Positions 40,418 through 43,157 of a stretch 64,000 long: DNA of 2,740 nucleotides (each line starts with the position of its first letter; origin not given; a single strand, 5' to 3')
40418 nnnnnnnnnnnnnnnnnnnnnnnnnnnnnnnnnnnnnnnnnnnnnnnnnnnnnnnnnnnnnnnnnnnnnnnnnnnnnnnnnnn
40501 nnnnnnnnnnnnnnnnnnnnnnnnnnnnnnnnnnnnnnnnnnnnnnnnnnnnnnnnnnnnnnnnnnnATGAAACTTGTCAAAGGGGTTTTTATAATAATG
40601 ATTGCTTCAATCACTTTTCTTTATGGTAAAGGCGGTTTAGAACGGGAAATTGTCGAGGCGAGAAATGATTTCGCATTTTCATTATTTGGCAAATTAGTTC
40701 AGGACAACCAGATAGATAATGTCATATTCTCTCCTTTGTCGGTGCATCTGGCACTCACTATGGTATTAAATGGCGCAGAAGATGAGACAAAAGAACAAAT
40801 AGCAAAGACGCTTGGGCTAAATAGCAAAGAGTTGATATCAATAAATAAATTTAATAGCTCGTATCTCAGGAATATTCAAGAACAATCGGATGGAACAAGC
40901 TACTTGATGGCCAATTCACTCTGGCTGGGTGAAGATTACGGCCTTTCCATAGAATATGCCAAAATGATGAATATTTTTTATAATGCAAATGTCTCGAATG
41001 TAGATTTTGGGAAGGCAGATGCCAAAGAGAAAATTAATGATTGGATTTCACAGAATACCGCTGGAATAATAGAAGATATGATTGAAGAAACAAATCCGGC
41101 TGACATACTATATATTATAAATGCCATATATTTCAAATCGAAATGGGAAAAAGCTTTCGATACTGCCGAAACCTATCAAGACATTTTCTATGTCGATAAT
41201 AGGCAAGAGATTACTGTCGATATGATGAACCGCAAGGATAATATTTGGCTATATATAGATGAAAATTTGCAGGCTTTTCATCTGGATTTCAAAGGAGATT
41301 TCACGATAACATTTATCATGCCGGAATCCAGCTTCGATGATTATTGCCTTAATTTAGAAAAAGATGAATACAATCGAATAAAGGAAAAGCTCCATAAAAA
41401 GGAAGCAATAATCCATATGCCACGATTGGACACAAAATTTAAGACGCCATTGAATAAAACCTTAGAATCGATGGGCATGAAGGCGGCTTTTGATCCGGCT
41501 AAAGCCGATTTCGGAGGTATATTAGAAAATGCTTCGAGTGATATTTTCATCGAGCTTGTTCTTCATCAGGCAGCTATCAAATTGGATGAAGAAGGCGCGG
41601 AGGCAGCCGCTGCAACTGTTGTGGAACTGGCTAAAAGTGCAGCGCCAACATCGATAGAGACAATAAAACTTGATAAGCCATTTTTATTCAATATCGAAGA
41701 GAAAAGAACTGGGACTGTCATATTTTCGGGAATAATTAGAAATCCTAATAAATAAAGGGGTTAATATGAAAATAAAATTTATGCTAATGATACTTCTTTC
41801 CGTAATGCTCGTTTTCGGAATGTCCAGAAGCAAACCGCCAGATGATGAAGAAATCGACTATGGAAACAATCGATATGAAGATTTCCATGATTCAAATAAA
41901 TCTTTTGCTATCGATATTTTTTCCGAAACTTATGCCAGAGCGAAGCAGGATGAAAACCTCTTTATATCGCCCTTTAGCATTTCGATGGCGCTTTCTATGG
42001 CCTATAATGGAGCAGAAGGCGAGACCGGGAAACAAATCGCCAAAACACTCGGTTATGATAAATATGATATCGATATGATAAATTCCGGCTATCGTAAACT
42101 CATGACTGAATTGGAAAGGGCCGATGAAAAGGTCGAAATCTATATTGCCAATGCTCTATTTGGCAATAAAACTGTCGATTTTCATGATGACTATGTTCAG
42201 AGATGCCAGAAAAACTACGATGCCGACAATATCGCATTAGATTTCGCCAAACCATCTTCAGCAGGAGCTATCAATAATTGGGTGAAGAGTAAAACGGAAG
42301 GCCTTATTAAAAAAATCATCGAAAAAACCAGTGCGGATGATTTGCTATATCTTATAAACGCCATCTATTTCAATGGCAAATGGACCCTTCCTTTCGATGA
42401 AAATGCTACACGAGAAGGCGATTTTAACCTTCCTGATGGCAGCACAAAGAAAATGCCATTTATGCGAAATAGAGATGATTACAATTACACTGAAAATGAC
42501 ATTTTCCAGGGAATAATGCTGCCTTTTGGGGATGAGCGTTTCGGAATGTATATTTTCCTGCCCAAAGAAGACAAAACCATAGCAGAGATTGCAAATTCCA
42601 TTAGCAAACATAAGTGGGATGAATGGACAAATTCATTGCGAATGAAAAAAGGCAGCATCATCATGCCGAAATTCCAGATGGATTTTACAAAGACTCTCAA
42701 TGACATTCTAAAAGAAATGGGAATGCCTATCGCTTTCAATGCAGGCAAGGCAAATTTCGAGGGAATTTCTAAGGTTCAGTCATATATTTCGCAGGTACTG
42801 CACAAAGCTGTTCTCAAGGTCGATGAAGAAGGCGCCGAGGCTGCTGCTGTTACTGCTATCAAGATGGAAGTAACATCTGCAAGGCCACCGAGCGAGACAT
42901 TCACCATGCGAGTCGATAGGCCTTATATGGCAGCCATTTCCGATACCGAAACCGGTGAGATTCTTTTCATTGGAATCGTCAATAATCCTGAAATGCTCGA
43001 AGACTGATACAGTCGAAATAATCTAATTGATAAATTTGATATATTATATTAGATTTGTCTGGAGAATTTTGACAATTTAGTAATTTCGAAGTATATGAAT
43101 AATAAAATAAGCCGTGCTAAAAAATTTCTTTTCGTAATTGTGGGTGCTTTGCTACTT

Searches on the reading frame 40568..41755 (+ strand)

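Call 65: search_protein_families(library=pfam, proteins=[window:40568-41755:+], max_evalue=0.001)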
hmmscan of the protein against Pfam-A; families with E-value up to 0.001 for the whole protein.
window:40568-41755:+ (395 aa): 1 family
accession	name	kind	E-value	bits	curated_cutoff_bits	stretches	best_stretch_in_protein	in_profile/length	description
PF00079.25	Serpin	-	1.3e-95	321.2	27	1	31-393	2-370/370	Serpin (serine protease inhibitor)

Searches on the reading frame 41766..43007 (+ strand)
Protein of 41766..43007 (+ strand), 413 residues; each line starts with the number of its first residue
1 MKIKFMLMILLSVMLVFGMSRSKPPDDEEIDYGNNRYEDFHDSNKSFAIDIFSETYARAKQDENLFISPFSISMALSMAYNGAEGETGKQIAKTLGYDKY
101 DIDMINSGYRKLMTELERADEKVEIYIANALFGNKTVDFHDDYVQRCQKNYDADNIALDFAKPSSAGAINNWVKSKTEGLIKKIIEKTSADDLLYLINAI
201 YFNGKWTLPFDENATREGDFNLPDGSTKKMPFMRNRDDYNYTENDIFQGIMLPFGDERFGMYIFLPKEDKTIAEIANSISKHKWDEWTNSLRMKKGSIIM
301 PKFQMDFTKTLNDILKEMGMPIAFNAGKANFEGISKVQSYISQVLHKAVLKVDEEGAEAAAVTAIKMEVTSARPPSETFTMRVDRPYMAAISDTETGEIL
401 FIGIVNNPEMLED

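Call 65: search_protein_families(library=pfam, proteins=[window:41766-43007:+], max_evalue=0.001)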
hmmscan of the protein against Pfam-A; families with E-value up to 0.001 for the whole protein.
window:41766-43007:+ (413 aa): 1 family
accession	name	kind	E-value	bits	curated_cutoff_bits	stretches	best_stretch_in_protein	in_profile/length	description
PF00079.25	Serpin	-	2.7e-112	376.1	27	1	43-408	2-370/370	Serpin (serine protease inhibitor)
